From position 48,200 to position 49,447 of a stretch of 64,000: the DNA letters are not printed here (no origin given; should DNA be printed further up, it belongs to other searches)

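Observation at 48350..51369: Pterin-binding methyltransferase + RACo/RamA-type reductive activase pair without a corrinoid protein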

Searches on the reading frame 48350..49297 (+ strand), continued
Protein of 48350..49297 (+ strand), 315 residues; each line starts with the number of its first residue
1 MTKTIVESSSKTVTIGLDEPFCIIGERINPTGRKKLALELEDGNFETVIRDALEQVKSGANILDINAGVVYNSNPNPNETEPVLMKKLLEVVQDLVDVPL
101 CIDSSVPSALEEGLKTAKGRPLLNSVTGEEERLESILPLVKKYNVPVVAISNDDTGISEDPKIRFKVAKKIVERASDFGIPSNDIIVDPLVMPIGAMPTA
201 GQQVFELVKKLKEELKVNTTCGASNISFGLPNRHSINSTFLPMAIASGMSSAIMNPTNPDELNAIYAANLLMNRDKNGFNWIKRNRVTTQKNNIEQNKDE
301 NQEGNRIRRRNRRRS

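Call 26: find_homologous_proteins(query=L064:3714-4418:-)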
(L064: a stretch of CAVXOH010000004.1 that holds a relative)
Query L064:3714-4418:- (234 aa): 8000 proteins with E <= 0.001 among 8000 candidates; the best 120 are listed.
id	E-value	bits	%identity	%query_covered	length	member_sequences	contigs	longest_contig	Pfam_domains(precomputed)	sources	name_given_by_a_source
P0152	1.3e-139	481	94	100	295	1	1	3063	PF02607.23,PF02310.25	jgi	jgi:5-methyltetrahydrofolate--homocysteine methyltransferase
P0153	6.0e-139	479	94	100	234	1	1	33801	PF02607.23,PF02310.25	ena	-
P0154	4.7e-138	476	92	100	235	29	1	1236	PF02607.23,PF02310.25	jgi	-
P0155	5.8e-138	476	92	100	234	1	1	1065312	PF02607.23,PF02310.25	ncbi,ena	-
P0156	2.7e-137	474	93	100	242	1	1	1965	PF02607.23,PF02310.25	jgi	jgi:methylmalonyl-CoA mutase cobalamin-binding domain/chain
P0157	3.4e-137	473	94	99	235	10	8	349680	PF02607.23,PF02310.25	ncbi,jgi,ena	-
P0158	5.2e-137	473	92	99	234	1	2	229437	PF02607.23,PF02310.25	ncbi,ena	ncbi:MAG: B12-binding domain-containing protein [Amaricoccus sp.]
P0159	5.4e-137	473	94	99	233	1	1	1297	PF02607.23,PF02310.25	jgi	jgi:methylmalonyl-CoA mutase cobalamin-binding domain/chain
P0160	7.1e-137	472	93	99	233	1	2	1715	PF02607.23,PF02310.25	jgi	-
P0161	1.3e-136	471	93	99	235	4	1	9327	PF02607.23,PF02310.25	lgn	-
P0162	3.7e-136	470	91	100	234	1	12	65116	PF02607.23,PF02310.25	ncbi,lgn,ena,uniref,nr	ncbi:B12-binding domain-containing protein [uncultured Amaricoccus sp.]|uniref:corrinoid protein n=1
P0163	3.7e-136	470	94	99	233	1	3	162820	PF02607.23,PF02310.25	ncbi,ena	-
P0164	3.8e-136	470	92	100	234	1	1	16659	PF02607.23,PF02310.25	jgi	jgi:5-methyltetrahydrofolate--homocysteine methyltransferase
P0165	7.0e-136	469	91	100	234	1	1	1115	PF02607.23,PF02310.25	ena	-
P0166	8.5e-136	469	93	99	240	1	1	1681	PF02607.23,PF02310.25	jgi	jgi:5-methyltetrahydrofolate--homocysteine methyltransferase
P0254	2.1e-128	445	86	99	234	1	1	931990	PF02607.23,PF02310.25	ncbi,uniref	ncbi:corrinoid protein [Amaricoccus macauensis]|uniref:corrinoid protein n=1 Tax=Amaricoccus macauen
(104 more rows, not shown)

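Call 44: search_solved_structures(query=window:48350-49297:+, max_evalue=0.00001, show_alignments=2)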
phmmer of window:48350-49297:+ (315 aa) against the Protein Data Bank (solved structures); distinct sequences matched with E-value up to 0.00001: 17.
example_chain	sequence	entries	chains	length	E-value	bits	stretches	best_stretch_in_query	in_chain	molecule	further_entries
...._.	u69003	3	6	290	2.9e-43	151.7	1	21-284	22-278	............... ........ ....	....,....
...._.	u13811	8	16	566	1e-39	140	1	6-271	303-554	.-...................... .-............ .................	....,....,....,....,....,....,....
2yci_X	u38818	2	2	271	5.7e-38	134.3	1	20-281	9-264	5-METHYLTETRAHYDROFOLATE CORRINOID/IRON SULFUR PROTEIN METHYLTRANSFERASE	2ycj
2yck_X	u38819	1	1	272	5.7e-38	134.3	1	20-281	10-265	5-METHYLTETRAHYDROFOLATE CORRINOID/IRON SULFUR PROTEIN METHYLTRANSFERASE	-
1f6y_A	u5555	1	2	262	1.6e-34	122.9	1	22-275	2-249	5-METHYLTETRAHYDROFOLATE CORRINOID/IRON SULFUR PROTEIN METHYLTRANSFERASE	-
2e7f_A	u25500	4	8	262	3.1e-34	122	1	22-275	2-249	5-methyltetrahydrofolate corrinoid/iron sulfur protein methyltransferase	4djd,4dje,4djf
2ogy_A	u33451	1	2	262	4e-33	118.4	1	22-275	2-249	5-methyltetrahydrofolate corrinoid/iron sulfur protein methyltransferase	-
8g3h_A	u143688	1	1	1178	8e-25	91.1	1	13-255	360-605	Methionine synthase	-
5von_A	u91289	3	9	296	2e-24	89.8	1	12-280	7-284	5-methyltetrahydrofolate homocysteine S-methyltransferase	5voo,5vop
9cbp_A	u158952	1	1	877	2.4e-23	86.3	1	12-280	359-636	Methionine synthase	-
9cbr_A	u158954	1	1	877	2.4e-23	86.3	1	12-280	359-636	Methionine synthase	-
9cbo_A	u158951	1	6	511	2.7e-23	86.1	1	22-280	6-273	Methionine synthase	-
9cbq_A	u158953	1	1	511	2.7e-23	86.1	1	22-280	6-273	Methionine synthase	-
8ssc_A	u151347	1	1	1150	3.7e-23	85.7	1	12-280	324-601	Methionine synthase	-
4ccz_A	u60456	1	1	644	4.3e-23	85.4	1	15-266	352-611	METHIONINE SYNTHASE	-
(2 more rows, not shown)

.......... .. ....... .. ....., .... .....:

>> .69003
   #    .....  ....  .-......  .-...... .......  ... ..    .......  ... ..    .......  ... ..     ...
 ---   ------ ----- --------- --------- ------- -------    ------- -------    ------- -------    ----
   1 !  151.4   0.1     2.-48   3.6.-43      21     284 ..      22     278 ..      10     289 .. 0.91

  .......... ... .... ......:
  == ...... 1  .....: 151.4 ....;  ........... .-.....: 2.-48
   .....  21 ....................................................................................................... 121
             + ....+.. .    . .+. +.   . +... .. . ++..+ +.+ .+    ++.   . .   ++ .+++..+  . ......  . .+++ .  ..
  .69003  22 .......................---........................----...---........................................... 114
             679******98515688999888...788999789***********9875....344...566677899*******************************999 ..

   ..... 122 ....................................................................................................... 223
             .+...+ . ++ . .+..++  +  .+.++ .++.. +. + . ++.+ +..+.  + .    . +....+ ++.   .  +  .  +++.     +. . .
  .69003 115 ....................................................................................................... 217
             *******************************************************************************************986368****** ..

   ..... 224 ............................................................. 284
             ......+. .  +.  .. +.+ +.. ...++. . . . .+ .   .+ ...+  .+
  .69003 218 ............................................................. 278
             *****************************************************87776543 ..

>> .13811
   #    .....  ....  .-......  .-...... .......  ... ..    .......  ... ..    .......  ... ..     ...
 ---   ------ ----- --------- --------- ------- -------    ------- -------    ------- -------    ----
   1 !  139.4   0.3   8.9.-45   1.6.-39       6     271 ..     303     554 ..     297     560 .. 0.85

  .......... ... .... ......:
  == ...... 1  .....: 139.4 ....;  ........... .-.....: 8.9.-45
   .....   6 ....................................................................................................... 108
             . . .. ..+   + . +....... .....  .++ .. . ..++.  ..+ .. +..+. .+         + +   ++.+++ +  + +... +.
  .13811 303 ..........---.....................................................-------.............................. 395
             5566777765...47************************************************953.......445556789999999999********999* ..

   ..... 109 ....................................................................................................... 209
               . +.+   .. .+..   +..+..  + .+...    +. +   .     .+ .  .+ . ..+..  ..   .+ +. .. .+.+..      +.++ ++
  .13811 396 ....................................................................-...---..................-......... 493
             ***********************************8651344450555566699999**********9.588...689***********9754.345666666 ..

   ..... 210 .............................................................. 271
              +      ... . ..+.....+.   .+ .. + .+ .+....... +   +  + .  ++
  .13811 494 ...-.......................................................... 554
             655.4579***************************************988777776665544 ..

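Call 52: search_protein_families(library=pfam, proteins=[L016:11123-11863:+, L016:14052-15464:+, L004:10957-11637:-, L004:11068-11712:+, L004:11957-12685:+, L004:12065-12799:-, L004:14780-15766:-], max_evalue=0.001)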
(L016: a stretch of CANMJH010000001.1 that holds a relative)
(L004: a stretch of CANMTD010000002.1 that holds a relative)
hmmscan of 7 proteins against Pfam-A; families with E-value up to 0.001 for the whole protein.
L016:11123-11863:+ (246 aa): 0 families

L016:14052-15464:+ (470 aa): 1 family
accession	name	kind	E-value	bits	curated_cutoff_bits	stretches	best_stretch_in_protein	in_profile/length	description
PF09994.14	T6SS_Tle1-like_cat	-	9.3e-66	222.5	27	1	15-330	1-286/287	T6SS, Phospholipase effector Tle1-like, catalytic domain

L004:10957-11637:- (226 aa): 0 families

L004:11068-11712:+ (214 aa): 1 family
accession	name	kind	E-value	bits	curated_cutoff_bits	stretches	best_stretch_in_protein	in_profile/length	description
PF20569.3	DUF6778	-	2.3e-63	213.4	27.4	1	50-209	1-159/164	Family of unknown function (DUF6778)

L004:11957-12685:+ (242 aa): 0 families

L004:12065-12799:- (244 aa): 0 families

L004:14780-15766:- (328 aa): 0 families

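Call 57: search_dna_similar(query=P0254, collection=plasmids, mode=protein, max_rows=60, max_evalue=1e-40, rows=spread)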
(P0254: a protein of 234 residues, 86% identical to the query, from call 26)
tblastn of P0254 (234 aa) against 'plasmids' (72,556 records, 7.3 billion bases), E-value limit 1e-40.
Records with a match: 19; places in all: 19; records where one place covers at least 80% of the query: 19.
Best place of each record, by identity: 80-90% 7; 60-80% 8; <60% 4.
By first word of the organism name: Sinorhizobium 4; Paracoccus 4; Aminobacter 2; Pseudorhodobacter 1; Shinella 1; Mesorhizobium 1; Terrarubrum 1; Azoarcus 1; Gemmatirosa 1; Subdoligranulum 1; and 2 more.
By predicted mobility (MOB-suite, as given by PLSDB): non-mobilizable 16; mobilizable 2; conjugative 1.
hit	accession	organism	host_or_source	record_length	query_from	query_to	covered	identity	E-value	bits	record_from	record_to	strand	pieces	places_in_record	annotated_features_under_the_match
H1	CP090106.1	Sinorhizobium meliloti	Medicago,Cell culture,Plant nodule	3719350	5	234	98%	83.9%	8e-125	396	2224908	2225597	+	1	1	cobalamin-binding protein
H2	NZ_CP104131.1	Sinorhizobium sp. K101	Phaseolus vulgaris,cell ...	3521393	5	234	98%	83.9%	1e-124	395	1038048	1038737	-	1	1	none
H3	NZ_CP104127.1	Sinorhizobium sp. M103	Phaseolus vulgaris,cell ...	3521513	5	234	98%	83.9%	1e-124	395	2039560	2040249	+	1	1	none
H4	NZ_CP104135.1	Sinorhizobium sp. C101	Phaseolus vulgaris,cell ...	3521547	5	234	98%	83.9%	1e-124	395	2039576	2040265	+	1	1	none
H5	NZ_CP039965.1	Pseudorhodobacter turbinis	single bacterial isolate,Turban shell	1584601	5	229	96%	83.6%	1e-118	379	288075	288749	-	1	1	record has no annotation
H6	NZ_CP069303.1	Shinella sp. PSBB067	monoisolate,Minnesota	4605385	5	233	98%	81.7%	2e-123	392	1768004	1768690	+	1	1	none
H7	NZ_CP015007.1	Aminobacter aminovorans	cell culture,soil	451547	6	232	97%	80.2%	1e-118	379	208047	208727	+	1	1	B12-binding domain-containing protein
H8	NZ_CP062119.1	Aminobacter sp. SR38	bacterial pure culture,soil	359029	6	232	97%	79.7%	4e-118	377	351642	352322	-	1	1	B12-binding domain-containing protein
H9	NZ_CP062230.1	Mesorhizobium onobrychidis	Sainfoin,pure bacterial culture,Nodule ...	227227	5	233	98%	78.6%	2e-116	372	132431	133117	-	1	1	B12-binding domain-containing protein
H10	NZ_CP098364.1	Paracoccus sp. TOH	cell cuture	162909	1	233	100%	73.4%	1e-110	355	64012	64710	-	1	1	B12-binding domain-containing protein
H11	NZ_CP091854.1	Terrarubrum flagellatum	cell culture,forest soil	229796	1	226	97%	75.7%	3e-108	348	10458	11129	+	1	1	B12-binding domain-containing protein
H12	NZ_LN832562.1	Paracoccus aminovorans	-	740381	4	233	98%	73.9%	1e-112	361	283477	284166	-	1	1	B12-binding domain-containing protein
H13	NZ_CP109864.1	Paracoccus aminovorans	bacteria,human fecal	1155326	4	233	98%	73.9%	2e-112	360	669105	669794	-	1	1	record has no annotation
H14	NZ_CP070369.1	Paracoccus methylovorus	whole organism,grassland soil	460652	5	233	98%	73.4%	4e-111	357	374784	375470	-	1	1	B12-binding domain-containing protein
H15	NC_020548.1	Azoarcus sp. KH32C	-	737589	19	225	88%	77.8%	6e-102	330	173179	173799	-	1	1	corrinoid protein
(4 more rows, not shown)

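Call 58: get_annotated_region(hit=H1, flank=15000)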
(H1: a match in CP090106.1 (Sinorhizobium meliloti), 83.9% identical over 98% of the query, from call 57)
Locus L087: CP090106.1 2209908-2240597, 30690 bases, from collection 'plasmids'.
description: Sinorhizobium meliloti strain Ak57 plasmid pSymB, complete sequence
organism: Sinorhizobium meliloti (NCBI taxid 382)
taxonomy: Bacteria; Pseudomonadota; Alphaproteobacteria; Hyphomicrobiales; Rhizobiaceae; Sinorhizobium; Sinorhizobium meliloti
host: -; source: Medicago,Cell culture,Plant nodule; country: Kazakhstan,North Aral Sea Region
typing (MOB-suite, as given by PLSDB): non-mobilizable
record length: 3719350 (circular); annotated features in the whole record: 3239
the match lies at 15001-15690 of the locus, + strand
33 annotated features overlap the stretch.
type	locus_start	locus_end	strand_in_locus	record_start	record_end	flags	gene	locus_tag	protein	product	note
CDS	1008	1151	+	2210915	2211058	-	-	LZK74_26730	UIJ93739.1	hypothetical protein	-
CDS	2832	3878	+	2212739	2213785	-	-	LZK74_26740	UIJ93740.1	glycine betaine/L-proline ABC transporter ATP-binding protein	-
CDS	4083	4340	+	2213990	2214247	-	-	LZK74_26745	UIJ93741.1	type II toxin-antitoxin system ParD family antitoxin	-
CDS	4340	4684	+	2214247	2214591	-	-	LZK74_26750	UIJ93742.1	type II toxin-antitoxin system RelE/ParE family toxin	-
CDS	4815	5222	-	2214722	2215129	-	-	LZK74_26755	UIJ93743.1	tautomerase family protein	-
CDS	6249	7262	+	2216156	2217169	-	bmt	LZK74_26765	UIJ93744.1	betaine--homocysteine S-methyltransferase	-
CDS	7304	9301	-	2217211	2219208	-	-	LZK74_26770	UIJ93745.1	acyltransferase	-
CDS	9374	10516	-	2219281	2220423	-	-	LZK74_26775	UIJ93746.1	pyridoxal phosphate-dependent aminotransferase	-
CDS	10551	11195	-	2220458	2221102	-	-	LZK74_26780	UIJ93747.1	PAS domain-containing protein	-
CDS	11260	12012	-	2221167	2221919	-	-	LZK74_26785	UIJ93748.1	phosphodiester glycosidase family protein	-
CDS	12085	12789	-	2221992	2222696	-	-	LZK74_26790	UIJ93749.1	ferredoxin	-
CDS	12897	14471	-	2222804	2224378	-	-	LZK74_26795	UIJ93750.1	trimethylamine methyltransferase family protein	-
CDS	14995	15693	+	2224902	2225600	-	-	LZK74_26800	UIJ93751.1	cobalamin-binding protein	-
CDS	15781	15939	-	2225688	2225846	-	-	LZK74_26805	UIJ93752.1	entericidin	-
CDS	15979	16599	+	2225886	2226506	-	-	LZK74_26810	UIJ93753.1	DUF1638 domain-containing protein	-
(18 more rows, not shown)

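Call 59: get_annotated_region(hit=H5, flank=10000)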
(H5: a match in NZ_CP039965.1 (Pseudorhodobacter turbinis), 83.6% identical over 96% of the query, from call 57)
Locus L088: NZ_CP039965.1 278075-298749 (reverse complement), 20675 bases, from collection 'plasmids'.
description: Pseudorhodobacter turbinis strain S12M18 plasmid unnamed1, complete sequence
organism: Pseudorhodobacter turbinis (NCBI taxid 2500533)
taxonomy: Bacteria; Pseudomonadota; Alphaproteobacteria; Rhodobacterales; Paracoccaceae; Pseudorhodobacter; Pseudorhodobacter turbinis
host: -; source: single bacterial isolate,Turban shell; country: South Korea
typing (MOB-suite, as given by PLSDB): mobilizable; relaxase MOBP
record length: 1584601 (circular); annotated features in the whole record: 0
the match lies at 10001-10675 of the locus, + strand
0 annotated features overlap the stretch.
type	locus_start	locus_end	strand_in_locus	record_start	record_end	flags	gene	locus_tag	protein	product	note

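Call 60: get_annotated_region(hit=H6, flank=300)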
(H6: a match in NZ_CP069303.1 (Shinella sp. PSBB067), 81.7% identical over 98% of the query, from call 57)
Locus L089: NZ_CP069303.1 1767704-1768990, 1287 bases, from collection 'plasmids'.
description: Shinella sp. PSBB067 plasmid unnamed1, complete sequence
organism: Shinella sp. PSBB067 (NCBI taxid 2715959)
taxonomy: Bacteria; Pseudomonadota; Alphaproteobacteria; Hyphomicrobiales; Rhizobiaceae; Shinella; Shinella sp. PSBB067
host: -; source: monoisolate,Minnesota; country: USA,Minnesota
typing (MOB-suite, as given by PLSDB): non-mobilizable; mating-pair formation MPF_T
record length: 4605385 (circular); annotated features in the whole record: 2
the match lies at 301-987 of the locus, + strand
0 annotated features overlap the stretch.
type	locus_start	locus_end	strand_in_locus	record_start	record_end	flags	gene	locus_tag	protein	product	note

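Call 61: get_annotated_region(hit=H7, flank=300)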
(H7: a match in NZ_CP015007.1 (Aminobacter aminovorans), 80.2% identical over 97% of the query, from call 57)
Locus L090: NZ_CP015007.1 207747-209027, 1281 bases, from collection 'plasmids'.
description: Aminobacter aminovorans strain KCTC 2477 plasmid pAA02, complete sequence
organism: Aminobacter aminovorans (NCBI taxid 83263)
taxonomy: Bacteria; Pseudomonadota; Alphaproteobacteria; Hyphomicrobiales; Phyllobacteriaceae; Aminobacter; Aminobacter aminovorans
host: -; source: cell culture,soil; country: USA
typing (MOB-suite, as given by PLSDB): non-mobilizable; mating-pair formation MPF_T
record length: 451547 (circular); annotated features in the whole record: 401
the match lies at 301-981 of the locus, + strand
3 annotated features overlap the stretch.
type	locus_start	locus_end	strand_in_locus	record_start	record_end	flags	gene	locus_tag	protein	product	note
CDS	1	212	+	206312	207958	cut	-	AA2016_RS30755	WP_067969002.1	ABC transporter substrate-binding protein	-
CDS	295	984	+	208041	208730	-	-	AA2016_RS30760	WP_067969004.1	B12-binding domain-containing protein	-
CDS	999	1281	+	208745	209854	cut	-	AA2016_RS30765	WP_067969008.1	mandelate racemase/muconate lactonizing enzyme family protein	-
